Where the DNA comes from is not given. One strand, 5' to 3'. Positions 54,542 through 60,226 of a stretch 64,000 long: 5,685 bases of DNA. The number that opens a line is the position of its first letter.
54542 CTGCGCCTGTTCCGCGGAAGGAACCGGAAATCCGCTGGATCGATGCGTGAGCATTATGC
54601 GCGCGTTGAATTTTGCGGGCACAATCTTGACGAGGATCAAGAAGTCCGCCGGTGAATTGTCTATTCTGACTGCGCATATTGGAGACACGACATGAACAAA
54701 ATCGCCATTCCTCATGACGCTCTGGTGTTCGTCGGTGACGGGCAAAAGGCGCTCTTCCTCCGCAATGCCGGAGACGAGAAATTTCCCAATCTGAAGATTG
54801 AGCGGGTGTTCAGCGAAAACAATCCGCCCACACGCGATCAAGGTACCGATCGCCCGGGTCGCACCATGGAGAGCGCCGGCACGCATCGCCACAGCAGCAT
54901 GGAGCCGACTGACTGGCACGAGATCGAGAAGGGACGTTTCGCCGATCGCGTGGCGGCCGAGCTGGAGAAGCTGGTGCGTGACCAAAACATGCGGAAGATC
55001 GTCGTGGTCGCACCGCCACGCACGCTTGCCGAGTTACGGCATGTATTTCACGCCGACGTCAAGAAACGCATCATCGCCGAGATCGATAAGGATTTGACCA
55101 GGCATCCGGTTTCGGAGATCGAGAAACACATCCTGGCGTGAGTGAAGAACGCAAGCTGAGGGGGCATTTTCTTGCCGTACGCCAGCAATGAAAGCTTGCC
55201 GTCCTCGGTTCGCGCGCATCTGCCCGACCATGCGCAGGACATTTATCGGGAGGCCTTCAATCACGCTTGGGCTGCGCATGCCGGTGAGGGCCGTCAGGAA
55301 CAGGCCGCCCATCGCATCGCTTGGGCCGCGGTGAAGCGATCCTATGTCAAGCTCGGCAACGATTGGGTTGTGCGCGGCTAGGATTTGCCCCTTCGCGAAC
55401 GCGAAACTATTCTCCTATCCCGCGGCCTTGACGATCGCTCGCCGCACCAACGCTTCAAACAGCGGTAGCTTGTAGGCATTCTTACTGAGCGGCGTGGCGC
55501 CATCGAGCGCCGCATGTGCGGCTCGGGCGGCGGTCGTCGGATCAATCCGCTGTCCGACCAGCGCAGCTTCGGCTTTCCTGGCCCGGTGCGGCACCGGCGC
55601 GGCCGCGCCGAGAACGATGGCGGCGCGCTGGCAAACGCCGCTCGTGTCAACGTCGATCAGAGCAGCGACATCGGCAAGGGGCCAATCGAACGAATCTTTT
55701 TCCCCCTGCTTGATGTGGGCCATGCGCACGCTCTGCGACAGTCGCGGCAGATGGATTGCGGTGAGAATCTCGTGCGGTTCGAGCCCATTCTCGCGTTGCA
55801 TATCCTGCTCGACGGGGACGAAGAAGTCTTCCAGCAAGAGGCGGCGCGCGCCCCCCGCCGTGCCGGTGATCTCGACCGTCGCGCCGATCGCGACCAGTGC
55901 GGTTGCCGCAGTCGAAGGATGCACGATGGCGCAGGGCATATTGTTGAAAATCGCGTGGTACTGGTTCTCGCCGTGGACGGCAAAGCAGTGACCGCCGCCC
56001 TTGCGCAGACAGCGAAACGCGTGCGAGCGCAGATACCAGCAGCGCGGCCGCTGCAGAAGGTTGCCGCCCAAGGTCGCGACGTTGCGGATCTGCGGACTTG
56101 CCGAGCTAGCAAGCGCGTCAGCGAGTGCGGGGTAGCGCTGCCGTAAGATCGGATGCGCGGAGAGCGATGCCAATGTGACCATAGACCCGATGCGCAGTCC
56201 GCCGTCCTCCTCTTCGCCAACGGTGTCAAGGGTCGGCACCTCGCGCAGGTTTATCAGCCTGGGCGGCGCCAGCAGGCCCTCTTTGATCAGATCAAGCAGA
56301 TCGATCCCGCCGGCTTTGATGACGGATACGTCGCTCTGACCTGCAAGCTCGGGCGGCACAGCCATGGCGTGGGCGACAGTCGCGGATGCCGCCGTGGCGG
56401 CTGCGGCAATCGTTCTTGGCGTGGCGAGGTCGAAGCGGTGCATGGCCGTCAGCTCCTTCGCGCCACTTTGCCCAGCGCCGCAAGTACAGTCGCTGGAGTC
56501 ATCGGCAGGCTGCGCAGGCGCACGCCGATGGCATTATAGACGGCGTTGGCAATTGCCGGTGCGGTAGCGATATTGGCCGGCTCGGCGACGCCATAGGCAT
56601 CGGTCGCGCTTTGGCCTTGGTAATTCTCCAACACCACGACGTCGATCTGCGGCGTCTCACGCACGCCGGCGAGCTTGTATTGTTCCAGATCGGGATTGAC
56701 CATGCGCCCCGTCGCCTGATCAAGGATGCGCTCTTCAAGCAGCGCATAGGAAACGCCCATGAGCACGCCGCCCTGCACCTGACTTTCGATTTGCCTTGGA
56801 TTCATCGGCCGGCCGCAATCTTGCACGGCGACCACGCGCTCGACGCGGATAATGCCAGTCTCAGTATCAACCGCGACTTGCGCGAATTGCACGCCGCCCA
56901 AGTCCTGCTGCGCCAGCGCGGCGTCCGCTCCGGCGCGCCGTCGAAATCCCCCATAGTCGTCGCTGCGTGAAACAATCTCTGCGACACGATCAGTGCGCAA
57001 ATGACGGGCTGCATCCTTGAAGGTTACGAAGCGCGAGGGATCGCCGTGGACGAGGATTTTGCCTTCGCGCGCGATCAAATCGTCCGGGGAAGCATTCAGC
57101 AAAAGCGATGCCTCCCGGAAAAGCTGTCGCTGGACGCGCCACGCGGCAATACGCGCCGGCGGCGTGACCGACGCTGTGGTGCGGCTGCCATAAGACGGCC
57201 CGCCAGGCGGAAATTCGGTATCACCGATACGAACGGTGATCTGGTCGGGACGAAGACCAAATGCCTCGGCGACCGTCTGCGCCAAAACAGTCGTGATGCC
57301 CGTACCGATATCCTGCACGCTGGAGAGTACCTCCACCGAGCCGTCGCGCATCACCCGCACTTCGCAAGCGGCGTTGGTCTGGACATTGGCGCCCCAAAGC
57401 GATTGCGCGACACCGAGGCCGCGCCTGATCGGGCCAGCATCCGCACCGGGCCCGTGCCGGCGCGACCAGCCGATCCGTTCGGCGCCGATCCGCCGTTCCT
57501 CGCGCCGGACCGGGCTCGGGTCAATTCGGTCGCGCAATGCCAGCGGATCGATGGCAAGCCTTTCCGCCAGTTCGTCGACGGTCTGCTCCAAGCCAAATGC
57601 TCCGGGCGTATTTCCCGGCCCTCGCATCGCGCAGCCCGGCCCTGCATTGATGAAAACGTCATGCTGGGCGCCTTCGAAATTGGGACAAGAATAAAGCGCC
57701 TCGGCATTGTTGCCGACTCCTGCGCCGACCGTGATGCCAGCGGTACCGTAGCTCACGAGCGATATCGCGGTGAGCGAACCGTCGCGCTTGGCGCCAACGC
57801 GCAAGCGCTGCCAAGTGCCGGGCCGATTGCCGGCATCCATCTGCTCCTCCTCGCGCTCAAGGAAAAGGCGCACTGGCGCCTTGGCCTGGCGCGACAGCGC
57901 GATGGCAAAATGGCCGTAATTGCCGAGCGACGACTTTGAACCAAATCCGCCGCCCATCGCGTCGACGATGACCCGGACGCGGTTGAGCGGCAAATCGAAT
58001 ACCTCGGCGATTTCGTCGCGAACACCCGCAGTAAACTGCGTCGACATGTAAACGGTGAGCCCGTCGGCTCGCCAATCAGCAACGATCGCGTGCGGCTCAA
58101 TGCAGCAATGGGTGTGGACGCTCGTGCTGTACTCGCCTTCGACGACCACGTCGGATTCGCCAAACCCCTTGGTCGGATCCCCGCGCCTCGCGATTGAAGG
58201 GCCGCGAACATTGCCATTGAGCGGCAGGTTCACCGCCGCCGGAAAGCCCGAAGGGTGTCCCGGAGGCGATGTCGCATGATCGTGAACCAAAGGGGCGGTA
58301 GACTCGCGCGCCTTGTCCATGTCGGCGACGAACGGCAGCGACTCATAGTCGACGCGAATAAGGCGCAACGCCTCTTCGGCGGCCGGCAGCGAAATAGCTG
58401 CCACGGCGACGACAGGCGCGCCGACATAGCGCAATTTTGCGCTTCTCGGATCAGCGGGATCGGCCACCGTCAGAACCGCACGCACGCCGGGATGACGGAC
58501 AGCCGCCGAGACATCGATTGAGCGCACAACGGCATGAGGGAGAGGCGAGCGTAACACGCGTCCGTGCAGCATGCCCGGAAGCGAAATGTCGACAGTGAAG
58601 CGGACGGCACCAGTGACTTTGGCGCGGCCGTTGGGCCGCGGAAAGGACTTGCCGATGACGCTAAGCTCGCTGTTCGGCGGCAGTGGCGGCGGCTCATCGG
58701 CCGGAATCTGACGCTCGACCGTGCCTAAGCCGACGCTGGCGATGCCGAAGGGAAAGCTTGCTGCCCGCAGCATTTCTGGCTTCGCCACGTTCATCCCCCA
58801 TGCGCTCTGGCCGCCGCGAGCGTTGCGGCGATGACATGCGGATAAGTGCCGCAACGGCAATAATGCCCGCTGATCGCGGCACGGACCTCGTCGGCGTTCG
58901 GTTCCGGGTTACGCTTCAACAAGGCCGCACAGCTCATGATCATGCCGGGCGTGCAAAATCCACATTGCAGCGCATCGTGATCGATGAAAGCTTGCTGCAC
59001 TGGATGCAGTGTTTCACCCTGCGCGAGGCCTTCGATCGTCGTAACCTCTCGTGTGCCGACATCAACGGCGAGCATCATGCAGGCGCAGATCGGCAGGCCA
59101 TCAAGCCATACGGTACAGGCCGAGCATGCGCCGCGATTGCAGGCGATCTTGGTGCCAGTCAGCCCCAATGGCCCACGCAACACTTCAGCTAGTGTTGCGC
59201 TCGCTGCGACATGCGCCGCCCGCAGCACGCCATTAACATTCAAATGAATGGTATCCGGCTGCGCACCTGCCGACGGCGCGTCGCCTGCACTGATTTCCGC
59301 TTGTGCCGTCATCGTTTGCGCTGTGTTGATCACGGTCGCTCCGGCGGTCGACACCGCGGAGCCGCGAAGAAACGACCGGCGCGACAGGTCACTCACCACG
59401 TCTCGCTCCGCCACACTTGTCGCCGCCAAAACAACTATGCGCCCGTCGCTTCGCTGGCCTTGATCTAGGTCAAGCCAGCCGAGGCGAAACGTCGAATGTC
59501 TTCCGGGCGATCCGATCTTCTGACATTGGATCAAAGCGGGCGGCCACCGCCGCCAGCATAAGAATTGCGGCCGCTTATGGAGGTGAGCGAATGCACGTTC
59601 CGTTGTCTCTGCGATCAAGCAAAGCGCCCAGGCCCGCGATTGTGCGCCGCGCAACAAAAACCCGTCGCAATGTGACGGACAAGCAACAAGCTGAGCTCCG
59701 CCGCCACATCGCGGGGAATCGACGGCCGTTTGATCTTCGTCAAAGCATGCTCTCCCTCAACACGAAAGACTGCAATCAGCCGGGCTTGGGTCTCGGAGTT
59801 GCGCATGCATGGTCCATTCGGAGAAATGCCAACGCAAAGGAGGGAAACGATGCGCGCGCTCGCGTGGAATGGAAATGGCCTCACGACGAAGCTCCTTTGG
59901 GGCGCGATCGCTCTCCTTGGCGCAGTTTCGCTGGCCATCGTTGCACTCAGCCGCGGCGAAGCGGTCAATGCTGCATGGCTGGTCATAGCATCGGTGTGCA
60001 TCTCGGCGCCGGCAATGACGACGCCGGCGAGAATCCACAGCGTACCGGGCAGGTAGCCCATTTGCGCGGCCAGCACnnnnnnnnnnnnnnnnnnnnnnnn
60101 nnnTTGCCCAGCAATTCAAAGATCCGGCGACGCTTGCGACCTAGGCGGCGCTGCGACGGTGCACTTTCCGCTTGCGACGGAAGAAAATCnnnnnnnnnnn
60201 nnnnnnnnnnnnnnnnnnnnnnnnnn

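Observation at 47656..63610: Ten perfect TTGA-N6-TCAA (FixK/FNR) boxes, all intergenic, clustered around a FixK-type regulator: a putative low-oxygen regulon island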

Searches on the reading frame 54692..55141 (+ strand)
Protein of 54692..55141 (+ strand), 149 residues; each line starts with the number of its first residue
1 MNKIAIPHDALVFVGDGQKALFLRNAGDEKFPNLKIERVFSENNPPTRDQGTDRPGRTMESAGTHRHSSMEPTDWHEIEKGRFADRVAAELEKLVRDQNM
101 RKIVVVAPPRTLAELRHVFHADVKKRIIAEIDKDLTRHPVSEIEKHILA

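Call 6: search_protein_families(library=pfam, proteins=[window:54692-55141:+])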
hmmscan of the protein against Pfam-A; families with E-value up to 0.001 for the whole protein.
window:54692-55141:+ (149 aa): 3 families
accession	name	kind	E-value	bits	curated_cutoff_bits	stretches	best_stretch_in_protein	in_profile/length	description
PF18856.6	baeRF_family12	-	4e-45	154.2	27.7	1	10-147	2-138/138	Bacterial archaeo-eukaryotic release factor family 12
PF10116.14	Host_attach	-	1.6e-43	149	26.7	1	11-147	1-138/138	Protein required for attachment to host cells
PF18854.6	baeRF_family10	-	1.4e-07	32.3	27.1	1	52-135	53-127/143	Bacterial archaeo-eukaryotic release factor family 10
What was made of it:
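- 54692..55381 (+): Host_attach/baeRF12 protein (54692-55141) and ChaB (55172-55381). Pfam (call 6).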

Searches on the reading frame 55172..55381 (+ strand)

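Call 6: search_protein_families(library=pfam, proteins=[window:55172-55381:+])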
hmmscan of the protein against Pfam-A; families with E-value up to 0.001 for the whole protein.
window:55172-55381:+ (69 aa): 1 family
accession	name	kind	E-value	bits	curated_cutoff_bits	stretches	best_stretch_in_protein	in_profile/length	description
PF06150.17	ChaB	-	2.3e-22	79.8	27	1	9-66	1-58/60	ChaB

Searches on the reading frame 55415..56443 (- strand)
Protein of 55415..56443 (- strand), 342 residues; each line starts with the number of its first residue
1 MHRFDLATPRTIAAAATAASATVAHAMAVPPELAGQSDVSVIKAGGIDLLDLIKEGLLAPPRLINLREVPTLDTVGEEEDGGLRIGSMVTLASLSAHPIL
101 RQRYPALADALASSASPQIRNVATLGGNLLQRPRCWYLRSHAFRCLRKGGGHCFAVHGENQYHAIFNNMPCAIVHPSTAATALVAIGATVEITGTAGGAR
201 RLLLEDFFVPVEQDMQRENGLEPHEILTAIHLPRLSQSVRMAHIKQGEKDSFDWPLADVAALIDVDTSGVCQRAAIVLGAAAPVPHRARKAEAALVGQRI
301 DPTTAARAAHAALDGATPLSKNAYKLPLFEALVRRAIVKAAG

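Call 6: search_protein_families(library=pfam, proteins=[window:55415-56443:-])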
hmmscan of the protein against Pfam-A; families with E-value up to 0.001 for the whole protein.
window:55415-56443:- (342 aa): 2 families
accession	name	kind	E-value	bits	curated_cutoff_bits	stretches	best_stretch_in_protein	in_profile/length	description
PF00941.27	FAD_binding_5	-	3.4e-34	118.5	27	1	36-234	21-169/170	FAD binding domain in molybdopterin dehydrogenase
PF03450.22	CO_deh_flav_C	-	5.4e-14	52.6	25.5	1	244-338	3-100/102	CO dehydrogenase flavoprotein C-terminal domain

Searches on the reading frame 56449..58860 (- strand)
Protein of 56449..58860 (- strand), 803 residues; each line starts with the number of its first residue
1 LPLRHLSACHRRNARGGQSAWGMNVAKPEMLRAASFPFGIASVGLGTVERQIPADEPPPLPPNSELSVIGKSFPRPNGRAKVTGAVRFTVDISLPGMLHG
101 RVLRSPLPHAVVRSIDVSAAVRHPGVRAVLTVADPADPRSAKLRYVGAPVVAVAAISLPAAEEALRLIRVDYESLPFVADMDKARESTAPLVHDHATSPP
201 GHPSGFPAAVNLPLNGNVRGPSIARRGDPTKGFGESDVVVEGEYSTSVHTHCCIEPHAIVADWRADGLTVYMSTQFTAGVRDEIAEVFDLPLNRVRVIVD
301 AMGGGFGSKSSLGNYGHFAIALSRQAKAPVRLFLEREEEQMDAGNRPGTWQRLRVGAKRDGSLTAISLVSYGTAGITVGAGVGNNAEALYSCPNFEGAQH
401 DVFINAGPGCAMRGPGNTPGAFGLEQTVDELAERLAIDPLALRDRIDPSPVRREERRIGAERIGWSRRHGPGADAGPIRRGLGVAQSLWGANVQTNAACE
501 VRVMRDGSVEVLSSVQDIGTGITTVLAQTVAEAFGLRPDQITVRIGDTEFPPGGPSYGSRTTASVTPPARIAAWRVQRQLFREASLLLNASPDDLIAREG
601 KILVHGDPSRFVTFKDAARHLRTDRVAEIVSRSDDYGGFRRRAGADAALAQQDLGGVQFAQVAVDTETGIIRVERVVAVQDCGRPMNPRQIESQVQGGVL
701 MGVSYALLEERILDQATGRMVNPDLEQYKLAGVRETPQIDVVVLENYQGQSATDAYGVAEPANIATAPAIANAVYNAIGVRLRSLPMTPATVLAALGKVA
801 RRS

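Call 6: search_protein_families(library=pfam, proteins=[window:56449-58860:-])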
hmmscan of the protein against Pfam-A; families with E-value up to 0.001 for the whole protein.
window:56449-58860:- (803 aa): 3 families
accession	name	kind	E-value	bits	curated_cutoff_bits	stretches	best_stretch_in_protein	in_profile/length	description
PF02738.23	MoCoBD_1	-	1.3e-60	204.9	27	1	225-445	14-242/244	Molybdopterin cofactor-binding domain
PF20256.3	MoCoBD_2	-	3.3e-58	197.9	27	1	461-737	4-283/283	Molybdopterin cofactor-binding domain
PF01315.27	Ald_Xan_dh_C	-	1.1e-17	64.8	31.3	1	83-176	1-110/110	Aldehyde oxidase and xanthine dehydrogenase, a/b hammerhead domain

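Call 20: search_protein_families(library=ncbifam, proteins=[window:56449-58860:-])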
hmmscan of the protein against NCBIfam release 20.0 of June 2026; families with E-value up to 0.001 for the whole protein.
window:56449-58860:- (803 aa): 13 families
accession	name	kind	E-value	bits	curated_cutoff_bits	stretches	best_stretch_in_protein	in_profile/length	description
TIGR03194.1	4hydrxCoA_A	equivalog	5e-115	385.6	994.55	1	74-796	2-746/746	4-hydroxybenzoyl-CoA reductase subunit alpha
NF041671.1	peri_hyde_PaoC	equivalog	1.3e-111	374.3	1180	1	63-798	12-733/735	aldehyde oxidoreductase molybdenum-binding subunit PaoC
NF043082.1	XdhA_XDHase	equivalog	5.5e-110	368.7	780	2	142-796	97-752/758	xanthine dehydrogenase subunit XdhA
NF007426.0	PRK09970.1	equivalog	2.5e-107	359.8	916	2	141-796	101-755/761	xanthine dehydrogenase molybdenum-binding subunit XdhA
NF041018.1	glyceraldDH_alpha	equivalog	9.5e-88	295.4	790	2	68-445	2-389/741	glyceraldehyde dehydrogenase subunit alpha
TIGR03196.1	pucD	equivalog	4.5e-87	293.2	783.65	2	68-460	2-392/763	xanthine dehydrogenase subunit D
TIGR03311.1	Se_dep_XDH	equivalog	2.9e-78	263.8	830.45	2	67-583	160-680/848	selenium-dependent xanthine dehydrogenase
TIGR03313.1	Se_sel_red_Mo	hypoth_equivalog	3.9e-73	246.6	1101.9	2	64-442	163-582/951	molybdopterin-dependent oxidoreductase Mo/Fe-S-binding subunit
NF040766.1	CODH_aero_grp5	exception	2.2e-64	218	950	4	142-444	100-392/785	aerobic carbon-monoxide dehydrogenase large subunit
NF045668.1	pterin_aldehy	equivalog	3.6e-59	200.7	1100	4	142-444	273-563/905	molybdopterin-dependent aldehyde oxidoreductase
TIGR02416.1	CO_dehy_Mo_lg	equivalog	1.5e-58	198.6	991.15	2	495-790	474-765/770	aerobic carbon-monoxide dehydrogenase large subunit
TIGR02965.1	xanthine_xdhB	equivalog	1.8e-51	175.3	849.5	2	76-444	8-372/758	xanthine dehydrogenase molybdopterin binding subunit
TIGR02969.1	mam_aldehyde_ox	subfamily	2.1e-16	58.6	1912.3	1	232-439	723-939/1330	aldehyde oxidase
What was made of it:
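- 55415..59399 (-): Periplasmic (Tat) molybdenum hydroxylase operon: 2Fe-2S subunit (58791-59399), Mo subunit (56449-58860) and FAD subunit (55415-56443). It is PaoABC-like. Pfam and NCBIfam (calls 6, 20).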

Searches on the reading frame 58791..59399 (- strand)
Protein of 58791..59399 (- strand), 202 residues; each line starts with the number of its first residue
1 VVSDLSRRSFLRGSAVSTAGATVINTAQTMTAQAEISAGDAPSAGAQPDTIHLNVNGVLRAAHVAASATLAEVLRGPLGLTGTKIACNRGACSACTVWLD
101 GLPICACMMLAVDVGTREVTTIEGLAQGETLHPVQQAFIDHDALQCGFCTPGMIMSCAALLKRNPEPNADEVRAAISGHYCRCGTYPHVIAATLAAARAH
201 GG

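Call 20: search_protein_families(library=ncbifam, proteins=[window:58791-59399:-])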
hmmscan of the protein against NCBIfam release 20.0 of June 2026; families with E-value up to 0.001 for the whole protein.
window:58791-59399:- (202 aa): 12 families
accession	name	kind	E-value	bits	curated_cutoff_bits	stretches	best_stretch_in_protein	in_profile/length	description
NF041020.1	glyceraldDH_gamma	equivalog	3.9e-49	166.4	290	1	50-198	12-160/164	glyceraldehyde dehydrogenase subunit gamma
TIGR03193.1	4hydroxCoAred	equivalog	4.9e-46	156.3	257.8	1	51-197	2-148/148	4-hydroxybenzoyl-CoA reductase subunit gamma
NF043084.2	XdhC_XDHase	equivalog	2.9e-44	150.2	217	1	50-193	2-146/151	xanthine dehydrogenase subunit XdhC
NF045668.1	pterin_aldehy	equivalog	1.3e-43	149.3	1100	1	52-198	4-153/905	molybdopterin-dependent aldehyde oxidoreductase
NF008514.0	PRK11433.1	equivalog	3.6e-43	147.6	322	1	4-197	12-214/218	aldehyde dehydrogenase iron-sulfur subunit PaoA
TIGR03198.1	pucE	equivalog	3.1e-42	143.6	254.3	1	51-194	4-146/151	xanthine dehydrogenase subunit E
TIGR03311.1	Se_dep_XDH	equivalog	3.2e-36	124.7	830.45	1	54-199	4-146/848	selenium-dependent xanthine dehydrogenase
NF007387.0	PRK09908.1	equivalog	4.9e-36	123.6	212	1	50-196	8-155/159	xanthine dehydrogenase iron sulfur-binding subunit XdhC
TIGR02963.1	xanthine_xdhA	equivalog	6.6e-33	114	467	1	60-196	11-157/468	xanthine dehydrogenase small subunit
TIGR02969.1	mam_aldehyde_ox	subfamily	9e-25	86.4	1912.3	1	63-199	16-163/1330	aldehyde oxidase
TIGR03313.1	Se_sel_red_Mo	hypoth_equivalog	1.3e-11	43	1101.9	1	92-197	40-146/951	molybdopterin-dependent oxidoreductase Mo/Fe-S-binding subunit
TIGR02811.1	formate_TAT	hypoth_equivalog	0.00056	20.2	48.45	1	3-36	7-39/66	formate dehydrogenase region TAT target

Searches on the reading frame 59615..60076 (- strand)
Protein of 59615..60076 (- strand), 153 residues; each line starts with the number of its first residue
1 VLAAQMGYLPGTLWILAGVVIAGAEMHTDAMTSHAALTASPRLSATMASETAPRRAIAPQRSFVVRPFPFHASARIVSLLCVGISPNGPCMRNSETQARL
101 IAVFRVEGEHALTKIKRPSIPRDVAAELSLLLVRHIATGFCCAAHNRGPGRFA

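Call 7: search_protein_families(library=pfam, proteins=[window:59615-60076:-])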
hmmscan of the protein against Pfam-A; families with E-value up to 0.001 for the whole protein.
window:59615-60076:- (153 aa): 1 family
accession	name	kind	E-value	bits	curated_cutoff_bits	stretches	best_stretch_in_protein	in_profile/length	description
PF02554.20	CstA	-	1.3e-07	31.2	27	1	2-25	75-98/560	Carbon starvation protein CstA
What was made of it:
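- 59850..60115 (.): cstA wreck: codons 1-51 on the + strand (59850-60002), abutted by inverted codons 100-136 on the - strand (60115-60005). Pfam CstA matches the minus-strand ORF (call 7).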
